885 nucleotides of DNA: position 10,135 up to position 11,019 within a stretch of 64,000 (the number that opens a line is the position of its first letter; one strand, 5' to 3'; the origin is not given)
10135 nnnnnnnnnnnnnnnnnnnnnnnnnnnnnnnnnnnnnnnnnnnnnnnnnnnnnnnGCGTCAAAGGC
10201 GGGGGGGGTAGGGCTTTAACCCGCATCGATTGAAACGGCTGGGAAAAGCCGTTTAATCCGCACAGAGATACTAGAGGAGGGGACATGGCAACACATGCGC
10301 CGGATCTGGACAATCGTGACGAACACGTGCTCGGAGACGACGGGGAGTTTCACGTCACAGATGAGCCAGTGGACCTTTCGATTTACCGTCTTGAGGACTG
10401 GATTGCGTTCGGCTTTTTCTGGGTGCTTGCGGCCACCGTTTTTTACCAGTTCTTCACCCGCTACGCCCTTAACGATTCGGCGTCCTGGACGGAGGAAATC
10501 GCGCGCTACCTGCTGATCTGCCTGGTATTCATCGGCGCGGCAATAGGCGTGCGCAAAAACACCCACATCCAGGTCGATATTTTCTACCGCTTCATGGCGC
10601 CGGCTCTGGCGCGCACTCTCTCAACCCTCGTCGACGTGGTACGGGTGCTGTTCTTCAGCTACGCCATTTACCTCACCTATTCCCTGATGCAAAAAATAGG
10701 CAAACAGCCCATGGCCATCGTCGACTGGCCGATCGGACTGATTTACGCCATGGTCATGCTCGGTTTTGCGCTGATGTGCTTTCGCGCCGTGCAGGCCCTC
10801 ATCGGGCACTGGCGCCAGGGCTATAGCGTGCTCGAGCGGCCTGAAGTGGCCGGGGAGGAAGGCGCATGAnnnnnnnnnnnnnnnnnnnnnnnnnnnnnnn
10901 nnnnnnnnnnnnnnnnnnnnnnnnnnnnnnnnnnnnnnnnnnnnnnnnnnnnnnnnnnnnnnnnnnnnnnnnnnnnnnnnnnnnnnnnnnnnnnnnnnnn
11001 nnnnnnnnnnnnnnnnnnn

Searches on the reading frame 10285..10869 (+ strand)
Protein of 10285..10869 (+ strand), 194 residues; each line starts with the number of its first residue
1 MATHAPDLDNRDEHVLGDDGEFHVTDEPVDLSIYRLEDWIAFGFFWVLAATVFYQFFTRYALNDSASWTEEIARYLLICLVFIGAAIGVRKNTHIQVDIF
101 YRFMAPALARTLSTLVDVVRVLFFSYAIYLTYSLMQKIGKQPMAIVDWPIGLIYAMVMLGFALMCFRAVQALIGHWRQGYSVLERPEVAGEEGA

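Call 60: search_protein_families(library=pfam, proteins=[window:10285-10869:+], max_evalue=0.001)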
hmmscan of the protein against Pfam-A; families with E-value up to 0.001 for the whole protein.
window:10285-10869:+ (194 aa): 1 family
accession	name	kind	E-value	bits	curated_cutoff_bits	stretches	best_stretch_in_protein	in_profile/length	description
PF04290.18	DctQ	-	2.4e-31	108.8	28.3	1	49-177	2-131/132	Tripartite ATP-independent periplasmic transporters, DctQ component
